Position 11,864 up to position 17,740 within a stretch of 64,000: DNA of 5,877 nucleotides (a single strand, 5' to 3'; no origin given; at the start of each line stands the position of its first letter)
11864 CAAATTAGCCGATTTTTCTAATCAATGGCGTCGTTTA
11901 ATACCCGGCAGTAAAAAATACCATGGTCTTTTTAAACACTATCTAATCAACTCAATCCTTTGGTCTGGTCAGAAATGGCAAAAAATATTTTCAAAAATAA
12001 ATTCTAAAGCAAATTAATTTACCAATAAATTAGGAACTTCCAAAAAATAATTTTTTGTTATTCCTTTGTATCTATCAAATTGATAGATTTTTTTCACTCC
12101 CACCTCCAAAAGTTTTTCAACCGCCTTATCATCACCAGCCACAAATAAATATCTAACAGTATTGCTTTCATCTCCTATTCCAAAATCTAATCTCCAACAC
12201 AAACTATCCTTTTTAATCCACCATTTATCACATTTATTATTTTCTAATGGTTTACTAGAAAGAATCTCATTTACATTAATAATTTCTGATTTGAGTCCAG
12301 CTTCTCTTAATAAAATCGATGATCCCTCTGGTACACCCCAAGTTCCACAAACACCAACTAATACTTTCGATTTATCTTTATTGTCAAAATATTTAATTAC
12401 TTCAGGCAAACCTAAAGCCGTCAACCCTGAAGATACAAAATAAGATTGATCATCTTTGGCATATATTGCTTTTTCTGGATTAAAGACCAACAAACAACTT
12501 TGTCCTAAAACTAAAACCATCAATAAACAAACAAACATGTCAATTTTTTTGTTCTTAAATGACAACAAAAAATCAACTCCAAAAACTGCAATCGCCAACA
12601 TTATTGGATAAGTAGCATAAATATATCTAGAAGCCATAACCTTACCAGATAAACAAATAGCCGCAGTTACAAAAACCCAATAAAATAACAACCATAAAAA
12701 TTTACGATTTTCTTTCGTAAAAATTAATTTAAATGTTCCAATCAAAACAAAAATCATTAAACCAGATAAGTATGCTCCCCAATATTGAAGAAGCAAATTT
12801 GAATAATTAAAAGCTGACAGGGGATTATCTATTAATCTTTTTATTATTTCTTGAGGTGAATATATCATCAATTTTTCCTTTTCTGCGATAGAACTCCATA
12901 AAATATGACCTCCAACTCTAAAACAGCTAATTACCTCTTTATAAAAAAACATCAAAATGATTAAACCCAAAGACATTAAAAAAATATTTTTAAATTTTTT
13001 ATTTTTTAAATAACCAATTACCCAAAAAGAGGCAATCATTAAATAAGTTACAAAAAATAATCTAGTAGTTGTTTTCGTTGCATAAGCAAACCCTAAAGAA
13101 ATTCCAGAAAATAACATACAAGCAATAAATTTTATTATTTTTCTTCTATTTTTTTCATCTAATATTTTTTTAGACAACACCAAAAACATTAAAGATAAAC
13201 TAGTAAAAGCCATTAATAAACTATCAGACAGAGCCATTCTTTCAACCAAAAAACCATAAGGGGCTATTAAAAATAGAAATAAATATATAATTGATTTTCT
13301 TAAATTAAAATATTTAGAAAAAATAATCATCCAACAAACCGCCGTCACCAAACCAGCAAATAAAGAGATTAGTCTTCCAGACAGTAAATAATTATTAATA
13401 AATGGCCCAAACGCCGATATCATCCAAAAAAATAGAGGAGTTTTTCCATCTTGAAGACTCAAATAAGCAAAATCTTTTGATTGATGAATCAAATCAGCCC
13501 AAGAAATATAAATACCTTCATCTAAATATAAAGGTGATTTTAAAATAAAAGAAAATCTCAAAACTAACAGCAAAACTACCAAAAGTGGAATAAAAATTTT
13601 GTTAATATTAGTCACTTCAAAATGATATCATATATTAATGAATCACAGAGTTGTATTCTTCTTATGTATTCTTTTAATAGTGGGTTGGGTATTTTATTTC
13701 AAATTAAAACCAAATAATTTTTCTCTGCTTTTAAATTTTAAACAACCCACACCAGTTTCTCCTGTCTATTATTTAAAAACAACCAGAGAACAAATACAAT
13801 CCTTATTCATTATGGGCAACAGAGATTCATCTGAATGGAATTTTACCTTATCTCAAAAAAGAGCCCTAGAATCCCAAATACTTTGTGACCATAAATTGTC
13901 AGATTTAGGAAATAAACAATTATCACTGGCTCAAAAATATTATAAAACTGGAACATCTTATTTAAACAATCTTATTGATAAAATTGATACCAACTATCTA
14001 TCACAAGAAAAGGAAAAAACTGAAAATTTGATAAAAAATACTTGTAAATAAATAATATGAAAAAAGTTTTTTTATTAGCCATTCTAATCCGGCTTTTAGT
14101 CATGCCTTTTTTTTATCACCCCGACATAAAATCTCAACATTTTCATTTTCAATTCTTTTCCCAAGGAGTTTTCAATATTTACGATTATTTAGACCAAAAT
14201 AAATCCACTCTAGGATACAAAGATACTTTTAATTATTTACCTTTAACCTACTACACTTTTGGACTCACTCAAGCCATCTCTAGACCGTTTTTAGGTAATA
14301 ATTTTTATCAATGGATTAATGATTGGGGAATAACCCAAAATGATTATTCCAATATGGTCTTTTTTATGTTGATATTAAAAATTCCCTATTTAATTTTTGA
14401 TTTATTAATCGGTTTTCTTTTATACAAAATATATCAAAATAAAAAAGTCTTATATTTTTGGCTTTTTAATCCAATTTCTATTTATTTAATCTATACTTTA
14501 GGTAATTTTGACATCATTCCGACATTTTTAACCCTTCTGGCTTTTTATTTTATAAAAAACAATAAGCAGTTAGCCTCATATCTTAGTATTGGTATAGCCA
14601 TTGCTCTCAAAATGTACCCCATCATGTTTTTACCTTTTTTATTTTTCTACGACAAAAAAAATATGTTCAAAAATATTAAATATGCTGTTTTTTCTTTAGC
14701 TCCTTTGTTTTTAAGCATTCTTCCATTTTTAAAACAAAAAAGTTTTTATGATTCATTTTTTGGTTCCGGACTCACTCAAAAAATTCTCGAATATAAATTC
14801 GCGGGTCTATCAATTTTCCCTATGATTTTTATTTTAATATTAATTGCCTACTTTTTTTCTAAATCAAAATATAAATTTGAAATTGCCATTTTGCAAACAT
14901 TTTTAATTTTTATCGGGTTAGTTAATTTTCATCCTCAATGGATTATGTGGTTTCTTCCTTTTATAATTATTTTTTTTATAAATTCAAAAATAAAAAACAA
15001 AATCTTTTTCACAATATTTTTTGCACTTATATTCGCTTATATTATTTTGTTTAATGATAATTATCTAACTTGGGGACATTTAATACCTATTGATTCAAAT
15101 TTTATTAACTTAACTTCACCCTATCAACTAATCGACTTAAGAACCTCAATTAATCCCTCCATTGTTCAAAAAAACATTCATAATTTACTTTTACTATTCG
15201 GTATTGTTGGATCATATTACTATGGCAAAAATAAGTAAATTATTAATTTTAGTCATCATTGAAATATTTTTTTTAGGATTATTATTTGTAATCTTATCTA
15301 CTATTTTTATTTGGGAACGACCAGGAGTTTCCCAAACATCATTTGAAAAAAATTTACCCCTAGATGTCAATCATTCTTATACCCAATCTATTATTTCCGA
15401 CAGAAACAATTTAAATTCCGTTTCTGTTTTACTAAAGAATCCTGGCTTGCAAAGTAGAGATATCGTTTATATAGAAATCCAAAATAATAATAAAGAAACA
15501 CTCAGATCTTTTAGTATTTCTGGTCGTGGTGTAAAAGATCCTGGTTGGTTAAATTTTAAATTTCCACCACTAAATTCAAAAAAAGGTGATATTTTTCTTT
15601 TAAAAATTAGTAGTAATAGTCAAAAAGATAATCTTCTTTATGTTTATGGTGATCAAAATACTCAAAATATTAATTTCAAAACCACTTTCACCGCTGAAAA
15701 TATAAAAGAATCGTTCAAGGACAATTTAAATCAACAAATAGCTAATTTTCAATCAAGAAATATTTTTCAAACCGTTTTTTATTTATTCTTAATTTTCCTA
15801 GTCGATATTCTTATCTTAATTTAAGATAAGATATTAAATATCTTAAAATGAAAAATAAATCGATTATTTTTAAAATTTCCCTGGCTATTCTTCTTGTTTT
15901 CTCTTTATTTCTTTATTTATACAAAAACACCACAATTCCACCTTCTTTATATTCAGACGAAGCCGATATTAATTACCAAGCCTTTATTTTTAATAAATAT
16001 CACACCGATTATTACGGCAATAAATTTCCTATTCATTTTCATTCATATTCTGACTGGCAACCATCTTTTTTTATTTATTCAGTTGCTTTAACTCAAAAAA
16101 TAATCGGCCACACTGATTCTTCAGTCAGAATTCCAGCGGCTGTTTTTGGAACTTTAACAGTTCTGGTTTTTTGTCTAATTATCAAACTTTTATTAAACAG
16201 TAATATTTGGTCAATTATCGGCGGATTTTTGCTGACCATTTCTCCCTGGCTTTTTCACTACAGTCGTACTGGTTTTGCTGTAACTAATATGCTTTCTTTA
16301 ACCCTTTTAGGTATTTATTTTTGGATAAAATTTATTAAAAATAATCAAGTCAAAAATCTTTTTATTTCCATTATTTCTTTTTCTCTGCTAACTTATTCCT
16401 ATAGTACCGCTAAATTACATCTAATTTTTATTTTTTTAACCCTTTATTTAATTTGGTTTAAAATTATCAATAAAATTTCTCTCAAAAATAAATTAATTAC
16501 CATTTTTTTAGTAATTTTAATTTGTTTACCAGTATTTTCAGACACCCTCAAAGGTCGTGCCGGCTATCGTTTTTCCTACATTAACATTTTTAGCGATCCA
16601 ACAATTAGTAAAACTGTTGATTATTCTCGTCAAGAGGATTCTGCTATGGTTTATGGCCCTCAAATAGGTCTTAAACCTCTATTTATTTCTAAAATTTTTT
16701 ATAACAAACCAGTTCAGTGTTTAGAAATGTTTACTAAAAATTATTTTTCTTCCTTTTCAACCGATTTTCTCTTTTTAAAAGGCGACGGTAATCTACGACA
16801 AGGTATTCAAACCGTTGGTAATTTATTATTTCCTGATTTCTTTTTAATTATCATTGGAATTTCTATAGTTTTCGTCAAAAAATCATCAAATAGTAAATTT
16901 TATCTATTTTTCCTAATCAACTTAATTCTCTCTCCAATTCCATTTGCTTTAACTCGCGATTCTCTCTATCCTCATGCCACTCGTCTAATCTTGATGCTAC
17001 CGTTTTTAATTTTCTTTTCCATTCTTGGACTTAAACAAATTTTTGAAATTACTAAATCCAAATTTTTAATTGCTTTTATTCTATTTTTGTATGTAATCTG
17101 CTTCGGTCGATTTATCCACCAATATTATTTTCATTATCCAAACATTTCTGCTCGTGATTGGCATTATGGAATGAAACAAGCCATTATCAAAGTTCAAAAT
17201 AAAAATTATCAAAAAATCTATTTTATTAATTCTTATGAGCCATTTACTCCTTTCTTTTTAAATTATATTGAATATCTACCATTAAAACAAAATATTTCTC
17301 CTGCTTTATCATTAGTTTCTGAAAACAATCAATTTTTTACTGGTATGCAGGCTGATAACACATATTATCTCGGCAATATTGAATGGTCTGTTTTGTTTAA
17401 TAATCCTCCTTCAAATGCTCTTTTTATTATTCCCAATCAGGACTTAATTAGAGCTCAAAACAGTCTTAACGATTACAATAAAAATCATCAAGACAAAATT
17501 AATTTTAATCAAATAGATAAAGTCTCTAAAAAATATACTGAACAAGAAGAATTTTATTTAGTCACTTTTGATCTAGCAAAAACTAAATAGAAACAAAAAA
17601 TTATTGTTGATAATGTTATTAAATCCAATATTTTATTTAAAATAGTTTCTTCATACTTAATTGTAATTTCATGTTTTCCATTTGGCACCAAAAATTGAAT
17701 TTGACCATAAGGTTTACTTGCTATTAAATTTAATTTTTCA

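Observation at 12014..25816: Extreme expansion of ArnT/PMT-like GT-C membrane glycosyltransferases (at least 6 copies in and around this segment)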

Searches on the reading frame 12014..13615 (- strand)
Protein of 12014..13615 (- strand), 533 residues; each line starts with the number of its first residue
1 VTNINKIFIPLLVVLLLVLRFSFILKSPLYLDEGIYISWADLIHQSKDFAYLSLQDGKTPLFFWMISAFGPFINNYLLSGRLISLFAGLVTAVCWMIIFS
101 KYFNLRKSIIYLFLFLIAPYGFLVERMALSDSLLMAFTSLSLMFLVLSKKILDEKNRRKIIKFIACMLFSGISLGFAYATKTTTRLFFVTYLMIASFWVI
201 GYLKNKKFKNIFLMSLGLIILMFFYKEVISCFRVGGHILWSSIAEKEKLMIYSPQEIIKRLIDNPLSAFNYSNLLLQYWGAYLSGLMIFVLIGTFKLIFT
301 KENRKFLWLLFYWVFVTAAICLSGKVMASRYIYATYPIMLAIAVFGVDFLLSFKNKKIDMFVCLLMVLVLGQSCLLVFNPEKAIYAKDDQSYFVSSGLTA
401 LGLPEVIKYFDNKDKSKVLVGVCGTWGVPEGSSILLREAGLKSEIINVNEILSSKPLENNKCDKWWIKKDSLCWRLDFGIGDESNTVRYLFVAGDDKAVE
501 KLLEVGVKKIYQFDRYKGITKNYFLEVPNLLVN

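Call 5: search_protein_families(library=pfam, proteins=[window:12014-13615:-], max_evalue=0.01)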
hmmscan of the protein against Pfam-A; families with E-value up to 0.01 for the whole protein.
window:12014-13615:- (533 aa): 1 family
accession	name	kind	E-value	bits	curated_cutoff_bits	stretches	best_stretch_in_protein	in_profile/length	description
PF13231.12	PMT_2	-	3.2e-06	27.9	26.1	1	58-224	2-154/160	Dolichyl-phosphate-mannose-protein mannosyltransferase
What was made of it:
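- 12014..13615 (-): Group-B GT-C. PMT_2 27.9 bits (call 5).
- PMT is below its cut-off for 15848, 20910 and 12014 (call 5).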

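Call 17: search_solved_structures(query=window:12014-13615:-, max_evalue=1)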
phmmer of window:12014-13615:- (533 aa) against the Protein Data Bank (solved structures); distinct sequences matched with E-value up to 1: 0.

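Call 23: search_protein_families(library=ncbifam, proteins=[window:12014-13615:-], max_evalue=0.01)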
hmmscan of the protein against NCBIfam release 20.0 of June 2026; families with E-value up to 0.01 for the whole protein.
window:12014-13615:- (533 aa): 0 families

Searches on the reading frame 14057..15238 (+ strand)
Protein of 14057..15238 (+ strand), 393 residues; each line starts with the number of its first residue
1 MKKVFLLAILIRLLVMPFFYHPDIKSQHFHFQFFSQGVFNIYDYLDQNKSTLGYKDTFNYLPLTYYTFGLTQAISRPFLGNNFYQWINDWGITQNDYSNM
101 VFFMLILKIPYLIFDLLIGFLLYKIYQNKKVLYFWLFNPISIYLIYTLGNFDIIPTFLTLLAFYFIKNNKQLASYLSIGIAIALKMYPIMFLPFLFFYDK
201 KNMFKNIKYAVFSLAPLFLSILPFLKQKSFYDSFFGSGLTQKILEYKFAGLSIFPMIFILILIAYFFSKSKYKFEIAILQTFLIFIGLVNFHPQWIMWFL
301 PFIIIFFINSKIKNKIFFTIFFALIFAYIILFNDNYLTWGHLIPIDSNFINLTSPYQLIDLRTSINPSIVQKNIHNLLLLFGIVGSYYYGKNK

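Call 6: search_protein_families(library=pfam, proteins=[window:14057-15238:+], max_evalue=0.01)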
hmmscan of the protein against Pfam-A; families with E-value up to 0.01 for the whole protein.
window:14057-15238:+ (393 aa): 1 family
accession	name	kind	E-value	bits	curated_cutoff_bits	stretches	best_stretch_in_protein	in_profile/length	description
PF09594.16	GT87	-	2.7e-07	31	25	1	143-239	68-159/237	Glycosyltransferase family 87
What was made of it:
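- On GT87 (PimE-like): 14057-15238 scores 31.0 bits against a cut-off of 25 (call 6).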

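Call 23: search_protein_families(library=ncbifam, proteins=[window:14057-15238:+], max_evalue=0.01)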
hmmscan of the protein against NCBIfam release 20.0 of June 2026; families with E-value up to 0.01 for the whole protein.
window:14057-15238:+ (393 aa): 0 families

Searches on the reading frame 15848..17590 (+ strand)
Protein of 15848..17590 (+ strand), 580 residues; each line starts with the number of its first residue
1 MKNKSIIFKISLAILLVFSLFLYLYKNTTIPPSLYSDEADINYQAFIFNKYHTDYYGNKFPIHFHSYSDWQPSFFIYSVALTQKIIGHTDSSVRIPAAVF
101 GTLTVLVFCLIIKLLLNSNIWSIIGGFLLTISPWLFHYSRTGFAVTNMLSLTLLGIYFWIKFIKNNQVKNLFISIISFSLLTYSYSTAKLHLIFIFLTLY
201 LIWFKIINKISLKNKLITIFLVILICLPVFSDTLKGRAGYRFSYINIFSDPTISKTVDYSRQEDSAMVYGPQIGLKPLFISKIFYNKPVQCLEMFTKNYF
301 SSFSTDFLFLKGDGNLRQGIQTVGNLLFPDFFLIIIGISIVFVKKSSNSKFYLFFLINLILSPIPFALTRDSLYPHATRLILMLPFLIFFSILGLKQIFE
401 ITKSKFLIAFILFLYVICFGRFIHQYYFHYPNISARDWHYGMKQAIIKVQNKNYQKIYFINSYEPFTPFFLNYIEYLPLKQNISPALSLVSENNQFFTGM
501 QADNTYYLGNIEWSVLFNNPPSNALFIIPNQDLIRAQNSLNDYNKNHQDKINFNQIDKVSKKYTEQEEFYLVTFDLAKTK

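Call 5: search_protein_families(library=pfam, proteins=[window:15848-17590:+], max_evalue=0.01)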
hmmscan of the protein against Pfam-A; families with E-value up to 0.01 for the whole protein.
window:15848-17590:+ (580 aa): 3 families
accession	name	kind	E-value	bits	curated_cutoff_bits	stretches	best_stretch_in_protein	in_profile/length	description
PF13231.12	PMT_2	-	3.1e-12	47.4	26.1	1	72-231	3-155/160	Dolichyl-phosphate-mannose-protein mannosyltransferase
PF02366.24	PMT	-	0.0011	19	22.7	1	15-229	3-227/245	Dolichyl-phosphate-mannose-protein mannosyltransferase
PF02516.20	STT3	-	0.0069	16.4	24.5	0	95-262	100-272/405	Oligosaccharyl transferase STT3, N-terminal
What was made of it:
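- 15848..17590 (+): Group-A GT-C. PMT_2 47.4 bits (call 5).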

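Call 23: search_protein_families(library=ncbifam, proteins=[window:15848-17590:+], max_evalue=0.01)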
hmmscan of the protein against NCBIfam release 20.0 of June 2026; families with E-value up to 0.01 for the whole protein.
window:15848-17590:+ (580 aa): 1 family
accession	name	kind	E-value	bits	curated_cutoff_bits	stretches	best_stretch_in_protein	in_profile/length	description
TIGR03663.1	TIGR03663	subfamily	1.6e-09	37.3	126.25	1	74-216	54-194/435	flippase activity-associated protein Agl23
